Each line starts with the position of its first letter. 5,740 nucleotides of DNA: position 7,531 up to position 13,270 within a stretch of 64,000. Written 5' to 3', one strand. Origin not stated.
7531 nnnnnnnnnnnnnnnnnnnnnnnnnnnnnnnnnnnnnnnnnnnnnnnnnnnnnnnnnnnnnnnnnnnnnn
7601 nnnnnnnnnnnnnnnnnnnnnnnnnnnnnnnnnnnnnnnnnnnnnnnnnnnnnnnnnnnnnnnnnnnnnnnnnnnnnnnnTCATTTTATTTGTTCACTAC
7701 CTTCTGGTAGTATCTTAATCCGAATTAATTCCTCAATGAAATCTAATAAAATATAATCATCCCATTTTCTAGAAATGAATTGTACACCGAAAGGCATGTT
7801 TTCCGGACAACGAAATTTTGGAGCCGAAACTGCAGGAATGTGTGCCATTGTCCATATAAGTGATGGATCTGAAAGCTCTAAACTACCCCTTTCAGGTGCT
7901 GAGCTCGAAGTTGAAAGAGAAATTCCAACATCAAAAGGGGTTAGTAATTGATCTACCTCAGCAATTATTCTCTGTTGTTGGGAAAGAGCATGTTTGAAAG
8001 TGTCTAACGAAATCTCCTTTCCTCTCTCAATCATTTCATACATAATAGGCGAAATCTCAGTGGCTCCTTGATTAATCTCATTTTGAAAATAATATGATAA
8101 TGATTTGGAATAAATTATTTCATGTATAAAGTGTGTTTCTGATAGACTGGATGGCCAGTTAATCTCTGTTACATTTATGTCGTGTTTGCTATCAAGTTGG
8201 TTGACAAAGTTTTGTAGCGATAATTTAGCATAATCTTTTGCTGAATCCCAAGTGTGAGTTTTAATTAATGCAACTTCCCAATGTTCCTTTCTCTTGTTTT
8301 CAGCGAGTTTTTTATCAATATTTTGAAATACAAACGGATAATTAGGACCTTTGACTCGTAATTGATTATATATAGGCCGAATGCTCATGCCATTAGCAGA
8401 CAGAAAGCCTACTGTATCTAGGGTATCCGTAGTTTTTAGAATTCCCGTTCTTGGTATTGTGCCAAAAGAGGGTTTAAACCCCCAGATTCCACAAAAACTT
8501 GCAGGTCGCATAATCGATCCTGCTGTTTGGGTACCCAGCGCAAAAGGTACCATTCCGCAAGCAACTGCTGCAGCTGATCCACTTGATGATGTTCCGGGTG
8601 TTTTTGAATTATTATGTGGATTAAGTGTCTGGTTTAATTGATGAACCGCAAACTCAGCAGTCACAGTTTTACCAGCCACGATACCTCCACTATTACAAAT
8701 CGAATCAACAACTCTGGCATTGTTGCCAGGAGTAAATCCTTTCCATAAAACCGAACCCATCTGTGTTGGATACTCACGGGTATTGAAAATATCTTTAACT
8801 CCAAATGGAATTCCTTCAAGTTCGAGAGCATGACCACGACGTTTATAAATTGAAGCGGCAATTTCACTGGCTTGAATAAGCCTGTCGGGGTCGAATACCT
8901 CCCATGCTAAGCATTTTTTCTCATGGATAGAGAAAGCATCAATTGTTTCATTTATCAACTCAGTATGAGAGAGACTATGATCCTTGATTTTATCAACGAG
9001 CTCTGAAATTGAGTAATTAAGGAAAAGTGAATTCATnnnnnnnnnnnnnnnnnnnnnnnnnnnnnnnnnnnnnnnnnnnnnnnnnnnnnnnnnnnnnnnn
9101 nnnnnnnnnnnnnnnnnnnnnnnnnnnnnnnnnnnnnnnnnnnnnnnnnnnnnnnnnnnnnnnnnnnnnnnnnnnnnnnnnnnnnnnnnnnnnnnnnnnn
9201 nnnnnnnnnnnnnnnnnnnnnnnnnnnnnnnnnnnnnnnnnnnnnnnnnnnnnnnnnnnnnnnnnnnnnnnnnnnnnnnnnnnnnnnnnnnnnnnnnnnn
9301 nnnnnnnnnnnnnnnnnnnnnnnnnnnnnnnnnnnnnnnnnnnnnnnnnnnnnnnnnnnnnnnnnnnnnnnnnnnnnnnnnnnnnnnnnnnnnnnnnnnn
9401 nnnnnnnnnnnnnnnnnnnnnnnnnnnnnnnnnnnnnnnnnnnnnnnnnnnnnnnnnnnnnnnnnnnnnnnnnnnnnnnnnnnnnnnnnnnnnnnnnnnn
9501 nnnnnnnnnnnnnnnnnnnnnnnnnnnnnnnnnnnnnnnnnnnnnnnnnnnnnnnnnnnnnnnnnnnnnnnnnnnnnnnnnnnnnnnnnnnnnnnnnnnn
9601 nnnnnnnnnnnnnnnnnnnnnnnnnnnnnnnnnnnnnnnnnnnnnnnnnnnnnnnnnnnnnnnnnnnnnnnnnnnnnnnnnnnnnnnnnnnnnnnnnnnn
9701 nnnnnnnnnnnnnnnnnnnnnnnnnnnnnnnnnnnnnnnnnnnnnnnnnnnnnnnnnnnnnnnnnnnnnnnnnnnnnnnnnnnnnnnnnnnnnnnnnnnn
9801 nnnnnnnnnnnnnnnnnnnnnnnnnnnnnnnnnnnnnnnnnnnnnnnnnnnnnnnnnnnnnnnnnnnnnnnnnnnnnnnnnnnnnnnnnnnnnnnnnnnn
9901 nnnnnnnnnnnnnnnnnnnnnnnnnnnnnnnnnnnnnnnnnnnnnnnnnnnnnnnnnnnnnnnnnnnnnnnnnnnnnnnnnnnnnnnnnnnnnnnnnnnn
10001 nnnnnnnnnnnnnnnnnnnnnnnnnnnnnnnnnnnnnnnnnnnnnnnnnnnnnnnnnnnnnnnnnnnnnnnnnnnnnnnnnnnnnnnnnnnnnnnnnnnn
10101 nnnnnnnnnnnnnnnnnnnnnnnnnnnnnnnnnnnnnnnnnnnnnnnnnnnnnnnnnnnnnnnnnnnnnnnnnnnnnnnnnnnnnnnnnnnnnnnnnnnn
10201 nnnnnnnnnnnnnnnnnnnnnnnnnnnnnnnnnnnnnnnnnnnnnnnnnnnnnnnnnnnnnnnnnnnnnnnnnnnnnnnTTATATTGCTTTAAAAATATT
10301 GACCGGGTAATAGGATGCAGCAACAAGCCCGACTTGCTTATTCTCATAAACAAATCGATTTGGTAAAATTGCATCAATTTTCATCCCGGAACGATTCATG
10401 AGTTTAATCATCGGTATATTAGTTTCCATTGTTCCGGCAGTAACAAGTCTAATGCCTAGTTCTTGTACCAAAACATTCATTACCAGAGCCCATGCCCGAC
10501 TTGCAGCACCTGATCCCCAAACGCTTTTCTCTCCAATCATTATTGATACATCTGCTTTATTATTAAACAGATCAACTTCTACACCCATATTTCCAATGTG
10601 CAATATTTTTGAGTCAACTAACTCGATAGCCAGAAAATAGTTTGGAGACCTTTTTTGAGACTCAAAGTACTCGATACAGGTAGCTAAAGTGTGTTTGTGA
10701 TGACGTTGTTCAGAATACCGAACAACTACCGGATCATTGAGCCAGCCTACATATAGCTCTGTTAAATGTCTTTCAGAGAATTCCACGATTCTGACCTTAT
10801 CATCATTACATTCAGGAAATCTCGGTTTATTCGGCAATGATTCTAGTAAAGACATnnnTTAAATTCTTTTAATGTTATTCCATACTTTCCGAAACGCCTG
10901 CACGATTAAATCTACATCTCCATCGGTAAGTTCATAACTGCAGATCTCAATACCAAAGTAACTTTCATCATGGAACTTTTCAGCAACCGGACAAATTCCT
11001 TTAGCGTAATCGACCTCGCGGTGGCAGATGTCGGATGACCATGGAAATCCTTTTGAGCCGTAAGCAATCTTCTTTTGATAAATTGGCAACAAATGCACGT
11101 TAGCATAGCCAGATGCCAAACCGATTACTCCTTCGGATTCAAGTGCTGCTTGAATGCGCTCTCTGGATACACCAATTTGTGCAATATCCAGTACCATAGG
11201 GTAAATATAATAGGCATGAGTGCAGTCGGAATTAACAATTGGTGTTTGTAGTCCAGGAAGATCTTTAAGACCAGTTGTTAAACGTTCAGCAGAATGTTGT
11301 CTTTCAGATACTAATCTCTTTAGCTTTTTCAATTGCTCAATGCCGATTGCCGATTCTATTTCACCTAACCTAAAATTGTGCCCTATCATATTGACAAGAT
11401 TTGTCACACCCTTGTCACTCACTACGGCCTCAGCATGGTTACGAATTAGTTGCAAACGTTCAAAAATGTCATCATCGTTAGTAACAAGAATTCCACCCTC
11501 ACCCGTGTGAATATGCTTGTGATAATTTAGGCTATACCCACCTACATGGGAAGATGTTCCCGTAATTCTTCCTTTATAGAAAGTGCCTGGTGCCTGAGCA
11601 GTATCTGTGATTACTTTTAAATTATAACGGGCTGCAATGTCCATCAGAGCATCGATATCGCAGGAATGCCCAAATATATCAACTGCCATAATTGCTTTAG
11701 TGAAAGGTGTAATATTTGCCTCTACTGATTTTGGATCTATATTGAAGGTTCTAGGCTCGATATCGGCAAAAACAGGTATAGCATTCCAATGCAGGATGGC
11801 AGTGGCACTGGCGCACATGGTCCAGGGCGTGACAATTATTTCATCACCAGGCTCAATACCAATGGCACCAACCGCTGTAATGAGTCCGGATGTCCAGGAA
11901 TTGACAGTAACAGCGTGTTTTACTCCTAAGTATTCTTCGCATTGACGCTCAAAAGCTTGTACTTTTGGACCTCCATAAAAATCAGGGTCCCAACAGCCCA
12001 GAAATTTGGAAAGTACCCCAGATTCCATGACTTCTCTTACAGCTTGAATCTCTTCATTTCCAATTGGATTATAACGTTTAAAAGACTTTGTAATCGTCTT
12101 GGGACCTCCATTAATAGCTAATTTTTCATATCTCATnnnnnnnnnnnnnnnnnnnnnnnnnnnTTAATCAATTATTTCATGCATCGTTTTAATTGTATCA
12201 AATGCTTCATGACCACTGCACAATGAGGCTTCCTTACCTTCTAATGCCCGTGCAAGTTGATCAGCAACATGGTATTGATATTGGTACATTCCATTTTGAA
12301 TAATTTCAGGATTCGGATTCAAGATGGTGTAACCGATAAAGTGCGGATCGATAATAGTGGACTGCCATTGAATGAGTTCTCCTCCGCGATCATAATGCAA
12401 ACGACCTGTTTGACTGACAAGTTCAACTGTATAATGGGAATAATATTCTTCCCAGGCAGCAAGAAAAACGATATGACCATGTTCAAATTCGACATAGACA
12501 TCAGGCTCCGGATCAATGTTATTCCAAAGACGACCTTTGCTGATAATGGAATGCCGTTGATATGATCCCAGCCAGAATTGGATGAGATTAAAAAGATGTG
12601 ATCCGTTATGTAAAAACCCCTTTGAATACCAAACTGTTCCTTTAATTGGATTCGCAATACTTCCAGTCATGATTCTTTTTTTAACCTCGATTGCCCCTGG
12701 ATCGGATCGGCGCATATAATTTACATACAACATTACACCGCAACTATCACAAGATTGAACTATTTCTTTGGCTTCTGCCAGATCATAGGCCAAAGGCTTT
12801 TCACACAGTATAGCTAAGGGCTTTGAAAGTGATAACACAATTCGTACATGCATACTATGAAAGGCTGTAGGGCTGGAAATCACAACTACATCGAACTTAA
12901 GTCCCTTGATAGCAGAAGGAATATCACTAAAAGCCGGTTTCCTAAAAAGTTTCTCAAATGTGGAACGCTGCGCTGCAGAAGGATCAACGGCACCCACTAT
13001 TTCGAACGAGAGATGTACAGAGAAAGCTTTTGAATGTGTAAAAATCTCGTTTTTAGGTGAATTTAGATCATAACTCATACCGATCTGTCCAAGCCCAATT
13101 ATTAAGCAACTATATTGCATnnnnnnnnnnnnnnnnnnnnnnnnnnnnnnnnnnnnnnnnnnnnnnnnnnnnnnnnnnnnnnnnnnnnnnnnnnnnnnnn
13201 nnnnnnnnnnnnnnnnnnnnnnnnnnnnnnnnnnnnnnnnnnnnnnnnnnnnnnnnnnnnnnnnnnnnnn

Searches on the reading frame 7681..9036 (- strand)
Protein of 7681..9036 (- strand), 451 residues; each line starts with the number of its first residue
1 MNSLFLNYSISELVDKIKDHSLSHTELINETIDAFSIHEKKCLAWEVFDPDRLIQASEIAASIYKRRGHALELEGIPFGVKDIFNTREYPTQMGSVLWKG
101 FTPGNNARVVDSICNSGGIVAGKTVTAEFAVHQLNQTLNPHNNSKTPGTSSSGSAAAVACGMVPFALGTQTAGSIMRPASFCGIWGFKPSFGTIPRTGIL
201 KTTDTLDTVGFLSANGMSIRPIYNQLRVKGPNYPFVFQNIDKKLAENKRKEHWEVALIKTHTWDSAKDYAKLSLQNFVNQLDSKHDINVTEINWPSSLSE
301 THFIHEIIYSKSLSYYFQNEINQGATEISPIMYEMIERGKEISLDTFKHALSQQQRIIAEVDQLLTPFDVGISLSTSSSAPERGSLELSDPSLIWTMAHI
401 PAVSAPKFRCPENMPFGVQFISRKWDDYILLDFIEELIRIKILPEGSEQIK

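Call 14: search_protein_families(library=pfam, proteins=[window:7681-9036:-], max_evalue=0.00001)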
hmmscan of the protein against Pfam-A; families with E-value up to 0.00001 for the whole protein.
window:7681-9036:- (451 aa): 1 family
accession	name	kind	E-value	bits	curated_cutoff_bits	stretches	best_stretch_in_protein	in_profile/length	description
PF01425.27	Amidase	-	1.2e-59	203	27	1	26-431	1-445/445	Amidase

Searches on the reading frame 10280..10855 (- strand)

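Call 14: search_protein_families(library=pfam, proteins=[window:10280-10855:-], max_evalue=0.00001)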
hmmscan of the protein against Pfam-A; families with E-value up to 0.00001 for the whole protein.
window:10280-10855:- (191 aa): 1 family
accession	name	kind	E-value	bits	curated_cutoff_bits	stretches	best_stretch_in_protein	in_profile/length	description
PF13302.13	Acetyltransf_3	-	2e-15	58.2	25.4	1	21-159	2-138/138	Acetyltransferase (GNAT) domain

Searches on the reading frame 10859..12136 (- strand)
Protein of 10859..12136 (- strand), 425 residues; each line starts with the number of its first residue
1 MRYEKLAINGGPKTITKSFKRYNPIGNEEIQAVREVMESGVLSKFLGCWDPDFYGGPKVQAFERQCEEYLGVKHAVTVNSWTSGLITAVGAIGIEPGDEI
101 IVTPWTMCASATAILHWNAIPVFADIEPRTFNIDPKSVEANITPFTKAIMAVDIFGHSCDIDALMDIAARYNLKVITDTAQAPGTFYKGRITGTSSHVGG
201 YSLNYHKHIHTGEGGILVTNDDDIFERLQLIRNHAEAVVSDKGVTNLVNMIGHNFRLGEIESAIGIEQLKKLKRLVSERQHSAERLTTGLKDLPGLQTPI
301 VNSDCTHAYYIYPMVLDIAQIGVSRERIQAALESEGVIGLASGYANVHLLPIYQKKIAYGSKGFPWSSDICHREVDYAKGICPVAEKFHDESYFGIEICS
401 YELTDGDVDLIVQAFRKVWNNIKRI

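Call 14: search_protein_families(library=pfam, proteins=[window:10859-12136:-], max_evalue=0.00001)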
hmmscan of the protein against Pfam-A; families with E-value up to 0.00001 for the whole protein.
window:10859-12136:- (425 aa): 1 family
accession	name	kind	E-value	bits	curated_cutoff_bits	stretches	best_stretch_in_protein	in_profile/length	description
PF01041.23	DegT_DnrJ_EryC1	-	1.3e-91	308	19.8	1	25-375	3-339/360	DegT/DnrJ/EryC1/StrS aminotransferase family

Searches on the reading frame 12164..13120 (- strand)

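Call 16: search_protein_families(library=pfam, proteins=[window:12164-13120:-], max_evalue=0.00001)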
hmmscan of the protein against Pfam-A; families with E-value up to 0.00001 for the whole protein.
window:12164-13120:- (318 aa): 1 family
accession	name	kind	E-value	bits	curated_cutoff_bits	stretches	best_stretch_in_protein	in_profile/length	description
PF01408.29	GFO_IDH_MocA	-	1.3e-17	65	24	1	5-135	3-120/120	Oxidoreductase family, NAD-binding Rossmann fold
